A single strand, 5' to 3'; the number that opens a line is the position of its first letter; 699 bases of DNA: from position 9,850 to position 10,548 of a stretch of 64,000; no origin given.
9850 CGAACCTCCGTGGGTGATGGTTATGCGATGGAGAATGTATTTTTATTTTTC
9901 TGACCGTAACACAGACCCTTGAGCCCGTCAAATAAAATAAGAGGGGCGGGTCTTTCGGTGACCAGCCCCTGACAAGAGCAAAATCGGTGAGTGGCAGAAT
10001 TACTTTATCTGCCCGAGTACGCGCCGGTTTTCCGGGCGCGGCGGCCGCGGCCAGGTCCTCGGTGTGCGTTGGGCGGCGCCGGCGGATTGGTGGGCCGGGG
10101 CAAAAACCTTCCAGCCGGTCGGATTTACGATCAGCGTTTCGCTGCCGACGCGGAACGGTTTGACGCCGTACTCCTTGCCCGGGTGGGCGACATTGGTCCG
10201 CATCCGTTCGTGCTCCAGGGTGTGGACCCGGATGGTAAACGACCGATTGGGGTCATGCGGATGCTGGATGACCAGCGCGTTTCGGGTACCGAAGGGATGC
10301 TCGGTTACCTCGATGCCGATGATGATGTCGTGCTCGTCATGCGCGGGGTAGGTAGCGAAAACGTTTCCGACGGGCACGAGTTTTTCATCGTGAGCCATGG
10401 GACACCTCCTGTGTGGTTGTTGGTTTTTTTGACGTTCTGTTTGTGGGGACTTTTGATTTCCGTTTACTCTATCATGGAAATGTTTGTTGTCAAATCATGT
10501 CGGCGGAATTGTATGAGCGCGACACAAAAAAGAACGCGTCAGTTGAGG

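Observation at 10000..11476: Three tandem, diverged paralogs of an uncharacterized small protein; two have duplicated near-identical promoter and 5'-UTR blocks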

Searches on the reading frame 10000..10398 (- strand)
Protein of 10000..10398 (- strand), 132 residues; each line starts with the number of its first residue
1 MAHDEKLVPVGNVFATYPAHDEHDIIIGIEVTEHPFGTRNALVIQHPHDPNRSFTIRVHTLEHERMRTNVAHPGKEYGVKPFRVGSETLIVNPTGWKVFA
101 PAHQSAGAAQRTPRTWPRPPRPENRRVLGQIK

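Call 3: search_protein_families(library=pfam, proteins=[window:10000-10398:-], max_evalue=10)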
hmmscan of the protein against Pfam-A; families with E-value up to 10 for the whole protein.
window:10000-10398:- (132 aa): 1 family
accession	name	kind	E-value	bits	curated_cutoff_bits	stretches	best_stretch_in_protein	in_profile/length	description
PF25036.2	VPS13_VAB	-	0.26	10.2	22.6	1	5-107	217-323/570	Vacuolar-sorting associated protein 13, adaptor binding domain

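Call 10: search_protein_families(library=ncbifam, proteins=[window:10000-10398:-], max_evalue=10)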
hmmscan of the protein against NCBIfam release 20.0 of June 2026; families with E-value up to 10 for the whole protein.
window:10000-10398:- (132 aa): 0 families

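Call 13: find_homologous_proteins(query=A2, max_evalue=0.001)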
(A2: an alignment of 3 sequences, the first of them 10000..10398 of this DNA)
Query A2 (3 sequences) (132 aa, profile of the alignment): 16 proteins with E <= 0.001 among 498 candidates.
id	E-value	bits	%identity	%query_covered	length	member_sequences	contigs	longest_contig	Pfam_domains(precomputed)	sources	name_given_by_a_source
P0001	1.4e-56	208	33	88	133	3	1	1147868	-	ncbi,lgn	ncbi:MAG: hypothetical protein ACOYUK_00585 [Patescibacteria group bacterium]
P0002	2.6e-56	207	99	100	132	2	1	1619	-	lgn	-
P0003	1.4e-40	156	74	100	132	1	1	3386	-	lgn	-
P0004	1.2e-38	150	70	95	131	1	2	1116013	-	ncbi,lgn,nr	ncbi:MAG: hypothetical protein HZC01_01675 [Candidatus Kerfeldbacteria bacterium]|nr:hypothetical pr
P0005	1.2e-35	140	70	91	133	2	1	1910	-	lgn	-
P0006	7.0e-33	131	65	92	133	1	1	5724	-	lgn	-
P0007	1.3e-32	131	63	91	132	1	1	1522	-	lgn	-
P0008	3.8e-30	123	33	95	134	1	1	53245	-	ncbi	-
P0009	7.8e-29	118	30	74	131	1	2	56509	-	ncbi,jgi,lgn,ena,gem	ncbi:MAG: hypothetical protein WCT27_00770 [Patescibacteria group bacterium]|jgi:hypothetical protei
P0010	3.2e-27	113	31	95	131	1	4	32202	-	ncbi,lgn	-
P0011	2.5e-25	107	50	95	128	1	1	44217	-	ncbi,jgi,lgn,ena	ncbi:MAG: hypothetical protein WC544_03070 [Patescibacteria group bacterium]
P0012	1.5e-23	101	-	-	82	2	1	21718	-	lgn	-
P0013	4.2e-22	97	34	90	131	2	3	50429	-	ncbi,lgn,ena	-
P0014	1.3e-21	95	33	90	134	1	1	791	-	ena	-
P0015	3.9e-18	84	44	94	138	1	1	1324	-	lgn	-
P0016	3.6e-6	45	28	92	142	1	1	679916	-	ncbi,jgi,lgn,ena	ncbi:MAG: hypothetical protein WC505_01480 [Patescibacteria group bacterium]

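Call 20: find_encoding_contigs(protein=P0004, flank=6000, max_places=3)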
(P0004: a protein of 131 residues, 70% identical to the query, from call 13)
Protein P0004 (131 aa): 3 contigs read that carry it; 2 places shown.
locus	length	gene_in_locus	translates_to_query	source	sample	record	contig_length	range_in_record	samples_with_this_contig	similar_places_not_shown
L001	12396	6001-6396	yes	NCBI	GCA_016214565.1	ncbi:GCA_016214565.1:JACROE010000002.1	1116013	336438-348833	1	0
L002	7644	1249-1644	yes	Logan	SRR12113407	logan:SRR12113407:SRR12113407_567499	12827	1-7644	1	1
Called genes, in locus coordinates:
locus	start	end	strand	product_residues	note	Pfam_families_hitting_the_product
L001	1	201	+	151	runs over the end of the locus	-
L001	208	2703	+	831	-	PF00521:DNA_topoisoIV, PF03989:DNA_gyraseA_C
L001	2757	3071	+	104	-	PF01541:GIY-YIG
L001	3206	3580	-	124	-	PF00072:Response_reg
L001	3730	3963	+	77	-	PF01783:Ribosomal_L32p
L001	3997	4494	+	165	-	PF01029:NusB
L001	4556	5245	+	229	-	PF22935:RM44_endonuclase, PF14622:Ribonucleas_3_3, PF00636:Ribonuclease_3, PF22892:DSRM_MRPL44 (faint), PF00035:dsrm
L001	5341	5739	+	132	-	-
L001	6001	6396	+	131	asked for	-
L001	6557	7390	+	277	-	PF00215:OMPdecase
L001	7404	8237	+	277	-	-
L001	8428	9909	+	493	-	PF02729:OTCace_N, PF00185:OTCace, PF01948:PyrI, PF02748:PyrI_C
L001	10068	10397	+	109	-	-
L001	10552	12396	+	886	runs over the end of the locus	PF02463:SMC_N, PF13175:AAA_15, PF13304:AAA_21 (faint), PF13476:AAA_23 (faint), PF13555:AAA_29 (faint)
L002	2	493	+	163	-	?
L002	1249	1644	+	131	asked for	-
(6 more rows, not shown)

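Call 21: find_encoding_contigs(protein=P0009, flank=6000, max_places=3)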
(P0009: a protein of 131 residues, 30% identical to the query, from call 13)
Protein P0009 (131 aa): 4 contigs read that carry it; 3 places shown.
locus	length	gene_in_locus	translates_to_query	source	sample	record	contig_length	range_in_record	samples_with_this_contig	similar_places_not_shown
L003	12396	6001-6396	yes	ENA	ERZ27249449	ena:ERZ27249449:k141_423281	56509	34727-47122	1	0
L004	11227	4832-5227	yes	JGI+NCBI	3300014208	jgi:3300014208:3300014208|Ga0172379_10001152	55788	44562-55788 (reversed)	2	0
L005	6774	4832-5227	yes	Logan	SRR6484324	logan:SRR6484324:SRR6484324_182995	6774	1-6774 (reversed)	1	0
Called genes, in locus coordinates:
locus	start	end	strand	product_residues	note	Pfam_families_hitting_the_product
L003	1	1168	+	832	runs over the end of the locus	PF00521:DNA_topoisoIV, PF03989:DNA_gyraseA_C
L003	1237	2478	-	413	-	PF07690:MFS_1, PF00083:Sugar_tr, PF07690:MFS_1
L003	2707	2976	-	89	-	-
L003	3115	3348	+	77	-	PF01783:Ribosomal_L32p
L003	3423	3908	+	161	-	PF01029:NusB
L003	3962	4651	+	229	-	PF22935:RM44_endonuclase (faint), PF14622:Ribonucleas_3_3, PF00636:Ribonuclease_3, PF00035:dsrm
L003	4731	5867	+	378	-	PF18914:DUF5666 (faint)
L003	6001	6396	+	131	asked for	-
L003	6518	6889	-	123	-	PF13620:CarboxypepD_reg, PF13715:CarbopepD_reg_2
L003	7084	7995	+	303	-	PF00215:OMPdecase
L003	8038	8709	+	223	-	-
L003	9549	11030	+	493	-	PF02729:OTCace_N, PF00185:OTCace, PF01948:PyrI, PF02748:PyrI_C (weak)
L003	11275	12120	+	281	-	PF00140:Sigma70_r1_2, PF04542:Sigma70_r2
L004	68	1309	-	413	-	PF07690:MFS_1, PF00083:Sugar_tr, PF07690:MFS_1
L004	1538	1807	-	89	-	-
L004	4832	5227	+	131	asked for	-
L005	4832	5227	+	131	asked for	-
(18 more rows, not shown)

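Call 28: predict_structure(alignment_id=A3)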
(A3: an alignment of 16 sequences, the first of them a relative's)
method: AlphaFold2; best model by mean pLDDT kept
length: 133 residues; sequences in the alignment: 16
mean_pLDDT: 89.2   pTM: 0.76
mean pLDDT of the five models: 89.2, 88.9, 88.5, 88.1, 88.0
residues with pLDDT >= 90: 99; 70-90: 20; 50-70: 10; < 50: 4
segments of 3 or more residues with pLDDT < 50: none
pLDDT, mean of each block of 10 residues (from residue 1): 79 92 95 97 95 95 97 94 93 97 96 78 63 51
secondary structure, 60 per line:
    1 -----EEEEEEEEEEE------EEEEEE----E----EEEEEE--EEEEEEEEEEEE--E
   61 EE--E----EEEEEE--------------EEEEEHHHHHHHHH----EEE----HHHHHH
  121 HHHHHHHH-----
elements in order: E6-16 E23-28 E38-43 E46-57 E60-62 E70-75 E90-94 H95-103 E108-110 H115-128

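Call 30: search_protein_representatives(alignment_id=A3)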
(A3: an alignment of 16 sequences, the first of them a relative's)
Query: 16 sequences, 132 profile positions. Proteins with E-value up to 0.001 (for the whole library): 31; up to 1e-10: 22; up to 1e-30: 9. The best 31 are listed.
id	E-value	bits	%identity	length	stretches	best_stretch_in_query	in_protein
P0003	7.2e-51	187.8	-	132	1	1-130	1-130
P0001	4.1e-43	162.7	-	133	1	1-127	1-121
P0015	3.6e-41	156.4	-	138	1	1-129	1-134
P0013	1.2e-40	154.7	-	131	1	1-122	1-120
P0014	2.8e-38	147.1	-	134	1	1-127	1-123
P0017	1.3e-36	141.7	-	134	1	1-127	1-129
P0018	1.8e-36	141.3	-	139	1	4-127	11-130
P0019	4.6e-32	127.0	-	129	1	1-124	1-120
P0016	3.7e-31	124.1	-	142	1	1-130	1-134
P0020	8.7e-27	109.9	-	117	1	2-118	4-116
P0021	2.5e-26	108.4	-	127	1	5-120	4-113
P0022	5.3e-25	104.1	-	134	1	1-125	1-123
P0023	1.3e-23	99.6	-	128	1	1-128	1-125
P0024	2.0e-23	99.0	-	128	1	1-128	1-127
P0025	2.4e-23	98.8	-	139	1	5-123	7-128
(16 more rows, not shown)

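Call 31: fold_search(model_id=the predicted structure, library=pdb)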
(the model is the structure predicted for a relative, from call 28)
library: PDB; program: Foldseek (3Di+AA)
matches with E <= 10: 1208; with E <= 0.001: 10
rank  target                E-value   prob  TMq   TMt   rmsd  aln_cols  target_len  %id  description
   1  6gaz_BC               2.8e-04  1.00  0.52  0.14  14.8       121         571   14  Unique features of mammalian mitochondrial translation initiation revealed by cryo-EM. This file contains the 28S rib (released 2018-08-08)
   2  9a4o_A                3.3e-04  1.00  0.55  0.11   9.2       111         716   14  Integrative model of IF2-TAGH by crosslinking MS and deep learning (released 2024-09-18)
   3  4m0l_B                5.4e-04  1.00  0.51  0.19   5.2       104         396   21  Gamma subunit of the translation initiation factor 2 from Sulfolobus solfataricus complexed with GDP (released 2013-08-28)
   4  9v5s_A                5.7e-04  1.00  0.56  0.20   2.5        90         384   11  Crystal structure of EF-Tu from Mycoplasma pneumoniae (released 2025-10-29)
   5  4m0l_D                7.0e-04  1.00  0.48  0.18   5.7       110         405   19  Gamma subunit of the translation initiation factor 2 from Sulfolobus solfataricus complexed with GDP (released 2013-08-28)
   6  8rdw_H                7.8e-04  1.00  0.53  0.20   3.6        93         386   13  Cryo-EM structure of P. urativorans 70S ribosome in complex with hibernation factor Balon and EF-Tu(GDP) (structure 3) (released 2024-02-21)
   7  4iw3_K                8.6e-04  1.00  0.55  0.20   2.8        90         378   16  Crystal structure of a Pseudomonas putida prolyl-4-hydroxylase (P4H) in complex with elongation factor Tu (EF-Tu) (released 2014-01-29)
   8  4iw3_B                8.6e-04  1.00  0.53  0.20   3.4        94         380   16  Crystal structure of a Pseudomonas putida prolyl-4-hydroxylase (P4H) in complex with elongation factor Tu (EF-Tu) (released 2014-01-29)
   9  9hfo_7                9.1e-04  1.00  0.53  0.15  12.4       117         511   14  Translation-initiation state of human mitochondrial ribosome small subunit (State G) (released 2025-04-23)
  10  4n3n                  9.6e-04  1.00  0.53  0.14  16.9       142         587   15  Crystal structure of eukaryotic translation initiation factor eIF5B (517-1116) from Chaetomium thermophilum, apo form (released 2014-07-09)
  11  5w75_B                1.1e-03  1.00  0.55  0.20   2.6        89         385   15  Crystal Structure of Reconstructed Bacterial Elongation Factor Node 168 (released 2018-04-25)
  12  1d2e_A                1.1e-03  1.00  0.50  0.19   3.6        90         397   19  CRYSTAL STRUCTURE OF MITOCHONDRIAL EF-TU IN COMPLEX WITH GDP (released 1999-09-28)
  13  7o9k_t                1.2e-03  1.00  0.53  0.20   3.4        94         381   18  Human mitochondrial ribosome large subunit assembly intermediate with MTERF4-NSUN4, MRM2, MTG1, the MALSU module, GTPB (released 2021-06-30)
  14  3pen                  1.2e-03  1.00  0.50  0.18  16.2       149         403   19  Structure of archaeal initiation factor aIF2gamma subunit delta 37-47 from Sulfolobus solfataricus in the GDP-bound form (released 2011-05-04)
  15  7anu_B                1.2e-03  1.00  0.51  0.75   2.9        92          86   15  Crystal structure of Pyrococcus abyssi Pbp11 (released 2021-11-03)
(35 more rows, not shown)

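Call 37: search_solved_structures(query=A4, max_evalue=10, show_alignments=1)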
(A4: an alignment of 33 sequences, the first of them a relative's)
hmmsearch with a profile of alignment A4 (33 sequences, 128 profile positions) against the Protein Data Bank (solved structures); distinct sequences matched with E-value up to 10: 8.
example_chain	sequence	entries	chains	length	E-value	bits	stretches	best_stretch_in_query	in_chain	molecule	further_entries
8pj3_0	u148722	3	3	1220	0.0012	21.9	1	17-88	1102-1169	Eukaryotic translation initiation factor 5B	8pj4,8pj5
7tql_1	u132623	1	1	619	0.0015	21.6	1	17-88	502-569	Eukaryotic translation initiation factor 5B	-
9kn6_5B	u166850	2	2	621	0.0015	21.5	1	17-88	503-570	Eukaryotic translation initiation factor 5B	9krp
4ujc_AB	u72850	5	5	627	0.0038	20.3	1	17-88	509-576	EIF5B | Eukaryotic translation initiation factor 5B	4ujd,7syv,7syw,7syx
6bhw_A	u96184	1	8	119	0.73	12.9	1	57-110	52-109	Single-stranded DNA-binding protein A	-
6bhx_A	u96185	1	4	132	0.97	12.5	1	57-110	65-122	Single-stranded DNA-binding protein A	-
2crv_A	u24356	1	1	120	1.1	12.3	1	14-98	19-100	Translation initiation factor IF-2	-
1jny_A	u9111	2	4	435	1.3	12.1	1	56-94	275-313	Elongation factor 1-alpha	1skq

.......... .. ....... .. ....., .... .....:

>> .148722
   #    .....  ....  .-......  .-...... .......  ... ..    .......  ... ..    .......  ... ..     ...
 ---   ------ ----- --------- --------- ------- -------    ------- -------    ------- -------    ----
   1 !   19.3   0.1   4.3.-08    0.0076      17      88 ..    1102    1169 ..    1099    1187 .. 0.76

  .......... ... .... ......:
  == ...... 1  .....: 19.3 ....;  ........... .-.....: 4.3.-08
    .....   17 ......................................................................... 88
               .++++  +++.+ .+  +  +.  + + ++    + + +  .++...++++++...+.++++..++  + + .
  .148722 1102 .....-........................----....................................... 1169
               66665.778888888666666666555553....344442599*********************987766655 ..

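Call 43: find_encoding_contigs(protein=P0008, flank=6000, max_places=2)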
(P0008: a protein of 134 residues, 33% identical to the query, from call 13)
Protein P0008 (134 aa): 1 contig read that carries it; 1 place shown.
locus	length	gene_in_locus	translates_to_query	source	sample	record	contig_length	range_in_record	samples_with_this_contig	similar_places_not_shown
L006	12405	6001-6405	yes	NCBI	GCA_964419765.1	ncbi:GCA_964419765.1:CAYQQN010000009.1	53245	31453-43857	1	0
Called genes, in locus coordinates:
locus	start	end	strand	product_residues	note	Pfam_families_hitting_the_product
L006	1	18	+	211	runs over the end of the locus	PF13483:Lactamase_B_3, PF12706:Lactamase_B_2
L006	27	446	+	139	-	-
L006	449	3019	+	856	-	PF00521:DNA_topoisoIV, PF03989:DNA_gyraseA_C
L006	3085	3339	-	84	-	-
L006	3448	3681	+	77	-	-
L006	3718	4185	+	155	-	PF01029:NusB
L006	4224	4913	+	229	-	PF22935:RM44_endonuclase (weak), PF14622:Ribonucleas_3_3, PF00636:Ribonuclease_3, PF00035:dsrm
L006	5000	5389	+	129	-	-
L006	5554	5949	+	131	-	-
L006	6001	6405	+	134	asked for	-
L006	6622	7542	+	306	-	PF02729:OTCace_N, PF00185:OTCace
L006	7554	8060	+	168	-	PF01948:PyrI, PF02748:PyrI_C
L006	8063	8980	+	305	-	PF01180:DHO_dh, PF03060:NMO (weak)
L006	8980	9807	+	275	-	PF00175:NAD_binding_1 (weak), PF10418:DHODB_Fe-S_bind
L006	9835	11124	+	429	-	PF01979:Amidohydro_1, PF12890:DHOase, PF19799:DUF6282 (faint), PF07969:Amidohydro_3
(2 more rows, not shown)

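Call 44: find_encoding_contigs(protein=P0011, flank=6000, max_places=2)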
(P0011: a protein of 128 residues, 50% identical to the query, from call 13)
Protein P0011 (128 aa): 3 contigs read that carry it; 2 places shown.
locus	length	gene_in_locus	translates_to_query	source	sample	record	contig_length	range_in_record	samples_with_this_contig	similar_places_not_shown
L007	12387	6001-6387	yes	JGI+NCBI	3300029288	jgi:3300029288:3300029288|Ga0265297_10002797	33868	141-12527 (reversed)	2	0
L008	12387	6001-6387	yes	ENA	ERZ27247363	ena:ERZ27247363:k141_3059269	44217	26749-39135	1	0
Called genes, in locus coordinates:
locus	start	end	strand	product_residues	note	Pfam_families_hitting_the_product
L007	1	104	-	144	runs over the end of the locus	-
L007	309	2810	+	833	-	PF00521:DNA_topoisoIV, PF03989:DNA_gyraseA_C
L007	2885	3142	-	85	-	-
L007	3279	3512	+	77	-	PF01783:Ribosomal_L32p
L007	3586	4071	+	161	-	PF01029:NusB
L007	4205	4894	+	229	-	PF22935:RM44_endonuclase (faint), PF14622:Ribonucleas_3_3, PF00636:Ribonuclease_3, PF00035:dsrm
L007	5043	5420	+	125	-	-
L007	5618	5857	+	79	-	PF12728:HTH_17 (weak)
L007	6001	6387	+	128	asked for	-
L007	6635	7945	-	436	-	PF00156:Pribosyltran (weak), PF00215:OMPdecase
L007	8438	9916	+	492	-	PF02729:OTCace_N, PF00185:OTCace, PF01948:PyrI (weak), PF02748:PyrI_C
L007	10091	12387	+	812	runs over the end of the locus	PF02463:SMC_N, PF13304:AAA_21 (faint), PF13476:AAA_23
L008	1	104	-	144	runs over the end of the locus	-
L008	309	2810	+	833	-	PF00521:DNA_topoisoIV, PF03989:DNA_gyraseA_C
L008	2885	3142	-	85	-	-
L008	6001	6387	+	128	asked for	-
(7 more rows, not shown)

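Call 53: find_encoding_contigs(protein=P0013, flank=6000, max_places=2)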
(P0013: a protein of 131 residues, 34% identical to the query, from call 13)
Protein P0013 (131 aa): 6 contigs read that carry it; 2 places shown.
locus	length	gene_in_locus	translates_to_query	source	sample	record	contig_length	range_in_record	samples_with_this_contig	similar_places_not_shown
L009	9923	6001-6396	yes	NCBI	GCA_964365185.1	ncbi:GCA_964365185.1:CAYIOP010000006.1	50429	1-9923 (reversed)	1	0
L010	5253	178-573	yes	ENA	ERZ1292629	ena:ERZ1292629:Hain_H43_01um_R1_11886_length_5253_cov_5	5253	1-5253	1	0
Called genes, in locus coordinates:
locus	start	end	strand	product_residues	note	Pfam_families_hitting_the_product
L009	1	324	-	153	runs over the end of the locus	PF05635:23S_rRNA_IVP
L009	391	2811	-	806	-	PF01326:PPDK_N, PF00391:PEP-utilizers, PF02896:PEP-utilizers_C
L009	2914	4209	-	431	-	PF13660:DUF4147, PF05161:MOFRL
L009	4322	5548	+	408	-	PF03054:tRNA_Me_trans, PF20259:tRNA_Me_trans_M, PF20258:tRNA_Me_trans_C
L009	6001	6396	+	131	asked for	-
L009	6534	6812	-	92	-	PF02599:CsrA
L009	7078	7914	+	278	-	PF00318:Ribosomal_S2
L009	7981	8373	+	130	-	PF00889:EF_TS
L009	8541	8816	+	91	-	-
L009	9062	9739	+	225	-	-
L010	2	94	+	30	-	?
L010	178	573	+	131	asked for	-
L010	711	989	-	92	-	PF02599:CsrA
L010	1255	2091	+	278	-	PF00318:Ribosomal_S2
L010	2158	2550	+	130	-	PF00889:EF_TS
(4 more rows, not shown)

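Call 54: find_encoding_contigs(protein=P0016, flank=6000, max_places=2)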
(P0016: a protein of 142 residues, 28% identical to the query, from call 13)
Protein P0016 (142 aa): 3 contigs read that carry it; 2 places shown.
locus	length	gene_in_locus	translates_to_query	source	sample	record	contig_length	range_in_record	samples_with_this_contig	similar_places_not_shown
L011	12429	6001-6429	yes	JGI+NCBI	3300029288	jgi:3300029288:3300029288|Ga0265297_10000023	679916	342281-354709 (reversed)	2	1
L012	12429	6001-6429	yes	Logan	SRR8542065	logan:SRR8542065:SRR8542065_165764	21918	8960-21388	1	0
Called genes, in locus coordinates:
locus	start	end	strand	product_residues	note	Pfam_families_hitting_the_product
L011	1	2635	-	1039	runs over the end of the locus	PF00580:UvrD-helicase, PF13245:AAA_19, PF13604:AAA_30 (faint), PF13361:UvrD_C, PF13538:UvrD_C_2 (faint), PF12705:PDDEXK_1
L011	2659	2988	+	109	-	-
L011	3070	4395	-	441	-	PF23500:DUF7133, PF22807:TrAA12, PF07995:GSDH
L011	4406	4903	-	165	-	PF01625:PMSR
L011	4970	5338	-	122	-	PF01641:SelR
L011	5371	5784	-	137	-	-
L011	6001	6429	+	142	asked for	-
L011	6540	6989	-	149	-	-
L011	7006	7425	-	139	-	PF00892:EamA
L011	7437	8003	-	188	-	PF13646:HEAT_2 (faint)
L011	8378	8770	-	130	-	-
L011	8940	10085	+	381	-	PF15102:TMEM154 (weak)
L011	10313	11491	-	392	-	-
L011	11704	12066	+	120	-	-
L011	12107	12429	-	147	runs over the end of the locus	PF10604:Polyketide_cyc2, PF03364:Polyketide_cyc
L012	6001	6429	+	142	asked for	-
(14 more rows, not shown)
